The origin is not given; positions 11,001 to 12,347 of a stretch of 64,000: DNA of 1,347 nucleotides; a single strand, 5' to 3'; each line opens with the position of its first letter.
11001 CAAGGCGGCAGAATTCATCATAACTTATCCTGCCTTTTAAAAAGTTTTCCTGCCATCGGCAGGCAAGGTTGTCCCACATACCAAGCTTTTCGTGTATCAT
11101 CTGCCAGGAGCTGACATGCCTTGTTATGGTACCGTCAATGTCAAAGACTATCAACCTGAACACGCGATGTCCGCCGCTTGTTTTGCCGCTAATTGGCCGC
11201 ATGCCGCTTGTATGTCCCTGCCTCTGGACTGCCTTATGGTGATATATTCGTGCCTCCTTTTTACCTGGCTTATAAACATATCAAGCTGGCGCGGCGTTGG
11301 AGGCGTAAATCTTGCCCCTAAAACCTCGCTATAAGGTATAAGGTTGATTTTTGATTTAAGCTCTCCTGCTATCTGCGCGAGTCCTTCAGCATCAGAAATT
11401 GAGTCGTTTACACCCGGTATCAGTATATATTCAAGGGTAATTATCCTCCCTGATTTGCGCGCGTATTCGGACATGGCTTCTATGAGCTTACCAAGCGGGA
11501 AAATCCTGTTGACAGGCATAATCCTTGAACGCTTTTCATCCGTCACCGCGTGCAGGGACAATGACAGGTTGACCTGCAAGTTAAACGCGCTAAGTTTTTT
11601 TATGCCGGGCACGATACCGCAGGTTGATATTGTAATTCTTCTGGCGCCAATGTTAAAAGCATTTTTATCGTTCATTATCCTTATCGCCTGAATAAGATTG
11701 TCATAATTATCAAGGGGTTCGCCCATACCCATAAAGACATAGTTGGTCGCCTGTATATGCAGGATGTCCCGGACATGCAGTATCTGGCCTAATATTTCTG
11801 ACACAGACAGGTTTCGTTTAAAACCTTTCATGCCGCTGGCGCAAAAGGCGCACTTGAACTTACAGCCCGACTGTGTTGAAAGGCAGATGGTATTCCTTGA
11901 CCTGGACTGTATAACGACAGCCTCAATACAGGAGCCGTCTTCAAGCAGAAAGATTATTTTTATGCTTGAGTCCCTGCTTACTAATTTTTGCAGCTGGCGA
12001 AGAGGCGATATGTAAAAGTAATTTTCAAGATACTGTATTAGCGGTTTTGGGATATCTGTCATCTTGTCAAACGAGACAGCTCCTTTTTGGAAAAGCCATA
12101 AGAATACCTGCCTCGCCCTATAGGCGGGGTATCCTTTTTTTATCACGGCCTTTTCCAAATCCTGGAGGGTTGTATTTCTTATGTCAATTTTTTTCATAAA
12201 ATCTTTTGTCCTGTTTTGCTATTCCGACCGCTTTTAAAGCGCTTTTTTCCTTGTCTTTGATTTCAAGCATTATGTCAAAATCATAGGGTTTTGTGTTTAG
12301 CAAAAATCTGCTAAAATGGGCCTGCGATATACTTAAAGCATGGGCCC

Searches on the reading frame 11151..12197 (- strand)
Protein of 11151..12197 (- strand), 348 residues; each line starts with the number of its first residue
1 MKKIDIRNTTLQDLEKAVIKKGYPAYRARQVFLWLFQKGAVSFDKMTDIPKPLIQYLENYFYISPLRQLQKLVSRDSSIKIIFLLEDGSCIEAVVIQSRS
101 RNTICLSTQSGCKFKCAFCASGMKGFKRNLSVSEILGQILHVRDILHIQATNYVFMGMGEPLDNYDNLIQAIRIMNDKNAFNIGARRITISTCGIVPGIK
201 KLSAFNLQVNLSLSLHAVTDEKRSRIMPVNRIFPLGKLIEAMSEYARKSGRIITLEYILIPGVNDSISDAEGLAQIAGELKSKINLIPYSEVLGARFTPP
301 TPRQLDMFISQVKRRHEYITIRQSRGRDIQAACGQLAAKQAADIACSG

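Call 29: find_encoding_contigs(protein=window:11151-12197:-, flank=10000, max_places=1)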
Protein window:11151-12197:- (348 aa): 1 contig read that carries it; 1 place shown.
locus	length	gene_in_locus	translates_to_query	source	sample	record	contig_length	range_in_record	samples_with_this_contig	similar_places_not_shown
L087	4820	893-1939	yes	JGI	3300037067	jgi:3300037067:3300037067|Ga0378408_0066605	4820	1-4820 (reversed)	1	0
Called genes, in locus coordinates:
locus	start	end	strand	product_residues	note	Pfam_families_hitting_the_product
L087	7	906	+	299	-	PF03851:UvdE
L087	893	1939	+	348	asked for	PF21016:RlmN_N, PF04055:Radical_SAM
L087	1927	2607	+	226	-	PF00702:Hydrolase, PF12710:HAD, PF13419:HAD_2 (faint), PF08282:Hydrolase_3 (weak)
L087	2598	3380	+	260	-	PF00929:RNase_T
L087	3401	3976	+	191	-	PF01914:MarC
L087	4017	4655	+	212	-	PF03692:CxxCxxCC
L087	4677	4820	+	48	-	?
